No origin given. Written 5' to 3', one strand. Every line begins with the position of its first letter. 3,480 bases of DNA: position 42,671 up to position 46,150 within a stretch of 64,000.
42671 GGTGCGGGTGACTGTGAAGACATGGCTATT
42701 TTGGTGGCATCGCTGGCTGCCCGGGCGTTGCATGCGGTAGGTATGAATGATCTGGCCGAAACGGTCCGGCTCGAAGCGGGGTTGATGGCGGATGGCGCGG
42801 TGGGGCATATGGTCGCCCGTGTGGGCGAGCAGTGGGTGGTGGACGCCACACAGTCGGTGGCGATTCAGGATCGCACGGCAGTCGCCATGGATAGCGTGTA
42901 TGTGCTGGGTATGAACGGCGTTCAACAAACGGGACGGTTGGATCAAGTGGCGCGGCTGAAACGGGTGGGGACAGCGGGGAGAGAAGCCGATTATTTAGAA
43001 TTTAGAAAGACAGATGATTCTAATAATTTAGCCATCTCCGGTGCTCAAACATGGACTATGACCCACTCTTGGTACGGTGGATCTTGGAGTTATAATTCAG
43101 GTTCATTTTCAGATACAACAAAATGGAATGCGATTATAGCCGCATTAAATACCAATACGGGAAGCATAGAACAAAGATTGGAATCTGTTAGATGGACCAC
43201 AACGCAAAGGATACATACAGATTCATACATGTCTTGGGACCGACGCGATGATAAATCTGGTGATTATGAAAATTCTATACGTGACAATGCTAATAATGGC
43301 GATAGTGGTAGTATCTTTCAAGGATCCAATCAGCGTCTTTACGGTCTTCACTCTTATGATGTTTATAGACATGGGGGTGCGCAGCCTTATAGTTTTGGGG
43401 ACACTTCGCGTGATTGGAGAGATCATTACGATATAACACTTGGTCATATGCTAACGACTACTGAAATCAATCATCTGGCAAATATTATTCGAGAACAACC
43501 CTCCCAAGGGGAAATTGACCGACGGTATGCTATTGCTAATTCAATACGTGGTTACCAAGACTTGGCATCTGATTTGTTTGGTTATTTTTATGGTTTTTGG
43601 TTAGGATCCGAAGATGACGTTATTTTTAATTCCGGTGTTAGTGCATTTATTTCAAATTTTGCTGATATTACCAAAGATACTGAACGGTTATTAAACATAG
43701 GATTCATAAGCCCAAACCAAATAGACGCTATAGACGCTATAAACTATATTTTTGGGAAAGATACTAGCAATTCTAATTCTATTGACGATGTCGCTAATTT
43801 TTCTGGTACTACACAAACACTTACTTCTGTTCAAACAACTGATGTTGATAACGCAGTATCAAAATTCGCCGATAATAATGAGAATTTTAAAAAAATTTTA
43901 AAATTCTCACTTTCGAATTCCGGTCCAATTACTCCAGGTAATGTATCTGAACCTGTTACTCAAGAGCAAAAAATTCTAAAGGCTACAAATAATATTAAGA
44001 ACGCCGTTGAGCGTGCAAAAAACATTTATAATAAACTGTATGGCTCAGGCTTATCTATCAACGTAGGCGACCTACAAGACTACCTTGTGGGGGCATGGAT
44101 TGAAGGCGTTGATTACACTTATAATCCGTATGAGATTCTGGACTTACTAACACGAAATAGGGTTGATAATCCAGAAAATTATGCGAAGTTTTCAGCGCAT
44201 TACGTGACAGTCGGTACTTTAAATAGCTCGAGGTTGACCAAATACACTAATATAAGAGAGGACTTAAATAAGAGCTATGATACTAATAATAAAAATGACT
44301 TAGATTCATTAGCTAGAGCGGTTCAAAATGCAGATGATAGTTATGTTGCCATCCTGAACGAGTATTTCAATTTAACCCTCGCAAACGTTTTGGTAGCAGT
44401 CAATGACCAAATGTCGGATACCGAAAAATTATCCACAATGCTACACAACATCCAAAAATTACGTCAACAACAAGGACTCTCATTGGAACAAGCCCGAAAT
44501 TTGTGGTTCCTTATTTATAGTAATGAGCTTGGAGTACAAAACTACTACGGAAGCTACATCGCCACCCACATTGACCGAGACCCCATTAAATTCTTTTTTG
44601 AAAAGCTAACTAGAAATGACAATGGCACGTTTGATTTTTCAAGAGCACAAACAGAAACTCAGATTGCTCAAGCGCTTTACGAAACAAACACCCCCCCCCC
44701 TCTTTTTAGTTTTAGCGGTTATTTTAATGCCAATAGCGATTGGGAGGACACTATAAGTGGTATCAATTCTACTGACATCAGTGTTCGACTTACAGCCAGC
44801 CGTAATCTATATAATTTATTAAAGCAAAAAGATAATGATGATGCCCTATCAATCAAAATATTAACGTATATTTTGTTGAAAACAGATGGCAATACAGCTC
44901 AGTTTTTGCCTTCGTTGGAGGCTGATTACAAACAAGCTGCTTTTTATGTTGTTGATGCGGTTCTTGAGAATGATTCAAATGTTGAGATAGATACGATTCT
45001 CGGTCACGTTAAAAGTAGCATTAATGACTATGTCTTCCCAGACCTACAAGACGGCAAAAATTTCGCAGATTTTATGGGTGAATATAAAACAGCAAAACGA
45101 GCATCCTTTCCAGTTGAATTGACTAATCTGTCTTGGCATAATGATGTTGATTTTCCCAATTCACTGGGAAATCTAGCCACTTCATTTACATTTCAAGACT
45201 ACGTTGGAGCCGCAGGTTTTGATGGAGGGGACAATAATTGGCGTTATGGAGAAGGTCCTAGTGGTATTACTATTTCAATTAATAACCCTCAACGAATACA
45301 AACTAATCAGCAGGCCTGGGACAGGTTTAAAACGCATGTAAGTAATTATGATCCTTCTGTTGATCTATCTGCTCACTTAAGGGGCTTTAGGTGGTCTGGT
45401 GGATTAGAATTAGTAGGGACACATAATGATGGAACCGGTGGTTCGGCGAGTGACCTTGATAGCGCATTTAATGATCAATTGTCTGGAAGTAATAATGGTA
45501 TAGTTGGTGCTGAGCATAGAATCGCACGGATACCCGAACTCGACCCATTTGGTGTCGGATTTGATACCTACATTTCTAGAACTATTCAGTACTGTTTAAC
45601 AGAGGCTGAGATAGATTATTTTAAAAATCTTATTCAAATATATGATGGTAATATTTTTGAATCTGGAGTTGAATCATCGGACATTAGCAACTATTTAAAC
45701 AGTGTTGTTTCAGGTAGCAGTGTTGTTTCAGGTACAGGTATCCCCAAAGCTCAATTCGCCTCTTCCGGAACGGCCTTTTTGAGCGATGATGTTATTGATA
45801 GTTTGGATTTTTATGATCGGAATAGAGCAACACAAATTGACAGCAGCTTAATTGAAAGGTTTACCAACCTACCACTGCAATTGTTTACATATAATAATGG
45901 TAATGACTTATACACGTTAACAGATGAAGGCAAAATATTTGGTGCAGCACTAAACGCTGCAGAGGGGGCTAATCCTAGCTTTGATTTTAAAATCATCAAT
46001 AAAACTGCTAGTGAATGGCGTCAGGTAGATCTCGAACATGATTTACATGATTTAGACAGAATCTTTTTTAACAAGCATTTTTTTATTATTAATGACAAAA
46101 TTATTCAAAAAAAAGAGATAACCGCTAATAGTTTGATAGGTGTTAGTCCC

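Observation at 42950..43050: Abrupt compositional junction inside the giant ORF: chimeric gene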

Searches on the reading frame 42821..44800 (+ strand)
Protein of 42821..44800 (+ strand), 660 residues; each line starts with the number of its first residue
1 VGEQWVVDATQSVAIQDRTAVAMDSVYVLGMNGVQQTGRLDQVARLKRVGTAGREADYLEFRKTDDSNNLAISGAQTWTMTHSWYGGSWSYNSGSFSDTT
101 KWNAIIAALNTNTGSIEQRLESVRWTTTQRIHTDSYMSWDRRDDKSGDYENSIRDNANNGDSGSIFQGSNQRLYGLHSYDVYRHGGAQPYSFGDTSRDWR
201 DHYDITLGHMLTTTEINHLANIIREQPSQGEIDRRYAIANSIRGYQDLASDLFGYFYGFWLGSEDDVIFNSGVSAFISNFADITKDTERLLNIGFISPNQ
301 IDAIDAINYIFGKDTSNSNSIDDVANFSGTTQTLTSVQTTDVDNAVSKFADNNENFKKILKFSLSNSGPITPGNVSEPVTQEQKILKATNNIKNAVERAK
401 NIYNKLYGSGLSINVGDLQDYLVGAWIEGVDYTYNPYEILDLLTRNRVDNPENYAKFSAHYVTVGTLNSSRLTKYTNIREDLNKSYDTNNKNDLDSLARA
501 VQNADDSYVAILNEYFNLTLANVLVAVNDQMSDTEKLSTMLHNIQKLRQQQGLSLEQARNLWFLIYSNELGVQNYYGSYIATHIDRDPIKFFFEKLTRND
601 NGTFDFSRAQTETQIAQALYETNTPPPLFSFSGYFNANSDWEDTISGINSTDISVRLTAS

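Call 34: find_related_loci(query=A1, collection=metagenome_contigs, flank=10000)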
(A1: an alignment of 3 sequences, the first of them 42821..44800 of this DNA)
Query A1 (660 aa) in metagenome_contigs; peptide patterns used: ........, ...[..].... (x = any residue, [..] = any of these).
42 stretches matched a pattern; 2 encode a relative of the query (tblastn E <= 1e-3); 2 distinct loci.
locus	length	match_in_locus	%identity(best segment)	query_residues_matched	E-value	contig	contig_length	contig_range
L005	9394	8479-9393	38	1-328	1e-38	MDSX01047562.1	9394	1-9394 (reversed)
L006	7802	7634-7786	94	1-51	4e-25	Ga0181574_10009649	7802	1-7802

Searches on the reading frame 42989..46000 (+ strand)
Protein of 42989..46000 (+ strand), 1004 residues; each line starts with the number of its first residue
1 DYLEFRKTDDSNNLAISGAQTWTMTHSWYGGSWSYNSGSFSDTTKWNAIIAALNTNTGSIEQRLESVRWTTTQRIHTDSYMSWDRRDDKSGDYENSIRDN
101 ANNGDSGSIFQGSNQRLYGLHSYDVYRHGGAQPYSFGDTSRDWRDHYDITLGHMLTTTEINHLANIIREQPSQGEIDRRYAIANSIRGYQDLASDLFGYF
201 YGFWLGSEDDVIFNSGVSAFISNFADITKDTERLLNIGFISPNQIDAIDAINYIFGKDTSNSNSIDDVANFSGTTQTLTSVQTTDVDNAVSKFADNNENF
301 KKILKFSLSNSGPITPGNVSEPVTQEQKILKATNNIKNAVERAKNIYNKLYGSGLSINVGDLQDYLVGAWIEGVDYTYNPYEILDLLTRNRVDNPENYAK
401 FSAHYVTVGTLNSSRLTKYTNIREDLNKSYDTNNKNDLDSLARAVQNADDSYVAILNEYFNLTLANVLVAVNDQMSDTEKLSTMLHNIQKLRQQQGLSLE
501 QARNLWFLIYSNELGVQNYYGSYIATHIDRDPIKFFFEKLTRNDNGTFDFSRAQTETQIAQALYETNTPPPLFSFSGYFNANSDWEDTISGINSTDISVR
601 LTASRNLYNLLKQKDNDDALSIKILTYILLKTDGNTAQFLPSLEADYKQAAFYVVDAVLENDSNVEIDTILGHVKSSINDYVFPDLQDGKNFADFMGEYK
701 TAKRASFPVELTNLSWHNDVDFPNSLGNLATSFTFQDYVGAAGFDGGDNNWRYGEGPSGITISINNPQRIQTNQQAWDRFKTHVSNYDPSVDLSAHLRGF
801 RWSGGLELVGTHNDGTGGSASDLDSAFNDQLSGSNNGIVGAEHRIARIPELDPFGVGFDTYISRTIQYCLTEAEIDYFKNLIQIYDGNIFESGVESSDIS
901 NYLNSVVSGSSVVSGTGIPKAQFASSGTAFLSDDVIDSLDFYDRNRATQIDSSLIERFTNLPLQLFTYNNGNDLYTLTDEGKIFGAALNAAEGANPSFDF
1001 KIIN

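Call 8: search_protein_families(library=pfam, proteins=[window:42989-46000:+], max_evalue=0.01)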
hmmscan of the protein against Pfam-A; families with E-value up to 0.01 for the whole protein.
window:42989-46000:+ (1004 aa): 0 families

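Call 18: search_protein_families(library=ncbifam, proteins=[window:42989-46000:+], max_evalue=0.1)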
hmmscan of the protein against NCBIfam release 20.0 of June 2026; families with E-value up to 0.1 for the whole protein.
window:42989-46000:+ (1004 aa): 1 family
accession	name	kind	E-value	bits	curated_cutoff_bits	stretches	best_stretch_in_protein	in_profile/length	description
NF008938.0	PRK12292.1-6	equivalog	0.055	12.3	833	0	323-376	226-285/420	ATP phosphoribosyltransferase regulatory subunit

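Call 20: find_homologous_proteins(query=window:42989-45988:+)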
Query window:42989-45988:+ (1000 aa): 1 proteins with E <= 0.001 among 8000 candidates.
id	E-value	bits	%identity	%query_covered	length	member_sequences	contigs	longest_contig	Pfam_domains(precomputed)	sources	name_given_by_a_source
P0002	1.4e-106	376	48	52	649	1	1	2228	-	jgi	jgi:hypothetical protein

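Call 21: find_encoding_contigs(protein=P0002, flank=10000)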
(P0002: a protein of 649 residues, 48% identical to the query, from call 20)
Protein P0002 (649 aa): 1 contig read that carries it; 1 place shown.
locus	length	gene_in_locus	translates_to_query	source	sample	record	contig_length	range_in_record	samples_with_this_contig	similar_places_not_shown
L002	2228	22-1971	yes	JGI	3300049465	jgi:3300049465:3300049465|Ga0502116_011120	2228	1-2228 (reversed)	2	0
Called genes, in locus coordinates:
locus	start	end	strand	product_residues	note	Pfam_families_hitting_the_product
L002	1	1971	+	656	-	?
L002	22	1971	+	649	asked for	-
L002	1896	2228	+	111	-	?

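Call 47: search_protein_families(library=phrogs, proteins=[window:42989-46000:+], max_evalue=0.01)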
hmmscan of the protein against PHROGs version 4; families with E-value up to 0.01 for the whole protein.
window:42989-46000:+ (1004 aa): 0 families

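Call 93: search_protein_families(library=padloc, proteins=[window:42989-46000:+], max_evalue=0.01)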
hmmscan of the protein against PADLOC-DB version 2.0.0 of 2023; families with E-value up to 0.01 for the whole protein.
window:42989-46000:+ (1004 aa): 0 families
